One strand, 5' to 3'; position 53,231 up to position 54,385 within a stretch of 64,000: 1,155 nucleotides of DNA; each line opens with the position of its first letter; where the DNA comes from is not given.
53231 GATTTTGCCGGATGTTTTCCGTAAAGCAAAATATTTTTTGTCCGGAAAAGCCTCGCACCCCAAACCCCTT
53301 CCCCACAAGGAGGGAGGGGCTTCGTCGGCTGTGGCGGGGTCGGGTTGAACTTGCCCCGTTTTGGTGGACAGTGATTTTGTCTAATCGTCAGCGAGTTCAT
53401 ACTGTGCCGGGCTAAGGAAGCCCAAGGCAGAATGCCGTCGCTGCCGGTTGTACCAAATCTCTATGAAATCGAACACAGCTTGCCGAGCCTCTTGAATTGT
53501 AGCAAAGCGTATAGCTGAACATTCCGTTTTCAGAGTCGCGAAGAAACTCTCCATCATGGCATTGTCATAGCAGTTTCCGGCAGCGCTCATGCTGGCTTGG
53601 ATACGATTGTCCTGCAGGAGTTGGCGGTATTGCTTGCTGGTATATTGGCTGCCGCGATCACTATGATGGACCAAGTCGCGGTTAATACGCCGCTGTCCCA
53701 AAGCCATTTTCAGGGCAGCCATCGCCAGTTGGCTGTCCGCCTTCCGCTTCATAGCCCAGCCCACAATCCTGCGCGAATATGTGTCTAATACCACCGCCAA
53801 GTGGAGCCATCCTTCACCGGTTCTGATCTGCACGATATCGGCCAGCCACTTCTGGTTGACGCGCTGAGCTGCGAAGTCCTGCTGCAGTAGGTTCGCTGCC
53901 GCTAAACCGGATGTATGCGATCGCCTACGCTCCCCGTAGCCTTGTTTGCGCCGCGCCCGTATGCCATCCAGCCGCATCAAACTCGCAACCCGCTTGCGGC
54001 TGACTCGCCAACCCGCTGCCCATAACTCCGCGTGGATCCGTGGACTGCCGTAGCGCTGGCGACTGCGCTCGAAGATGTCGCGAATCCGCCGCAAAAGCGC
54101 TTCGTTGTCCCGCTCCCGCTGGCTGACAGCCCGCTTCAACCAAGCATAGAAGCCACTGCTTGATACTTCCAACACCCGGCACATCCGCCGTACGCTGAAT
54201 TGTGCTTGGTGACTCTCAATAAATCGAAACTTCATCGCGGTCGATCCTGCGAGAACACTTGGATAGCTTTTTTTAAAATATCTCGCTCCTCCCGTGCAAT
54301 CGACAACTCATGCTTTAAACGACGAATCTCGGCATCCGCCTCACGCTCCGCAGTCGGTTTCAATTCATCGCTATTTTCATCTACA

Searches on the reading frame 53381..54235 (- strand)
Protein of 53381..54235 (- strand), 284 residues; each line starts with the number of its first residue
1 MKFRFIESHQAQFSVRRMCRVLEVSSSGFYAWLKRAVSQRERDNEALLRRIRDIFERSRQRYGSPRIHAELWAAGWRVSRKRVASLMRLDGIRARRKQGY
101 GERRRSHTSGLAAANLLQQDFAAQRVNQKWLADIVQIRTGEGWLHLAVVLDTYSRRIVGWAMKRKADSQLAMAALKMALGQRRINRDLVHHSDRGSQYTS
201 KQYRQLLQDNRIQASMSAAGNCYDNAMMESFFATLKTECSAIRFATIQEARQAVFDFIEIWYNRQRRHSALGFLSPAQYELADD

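Call 64: search_protein_families(library=pfam, proteins=[window:53381-54235:-], max_evalue=0.01)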
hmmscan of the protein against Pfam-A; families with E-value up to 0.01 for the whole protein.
window:53381-54235:- (284 aa): 5 families
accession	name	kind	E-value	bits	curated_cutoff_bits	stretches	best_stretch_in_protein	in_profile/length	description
PF00665.32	rve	-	1.6e-28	99.4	32.6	1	124-222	2-102/102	Integrase core domain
PF13276.12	HTH_21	-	8e-19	68.1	28.1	1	43-98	2-58/60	HTH-like domain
PF13683.12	rve_3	-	3.2e-15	56.1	26.5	1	211-276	2-67/67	Integrase core domain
PF13333.12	rve_2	-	1.1e-13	51.6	22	1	229-280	1-52/56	Integrase core domain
PF01527.26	HTH_Tnp_1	-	0.0015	19.1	24.1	1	2-45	12-57/75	Transposase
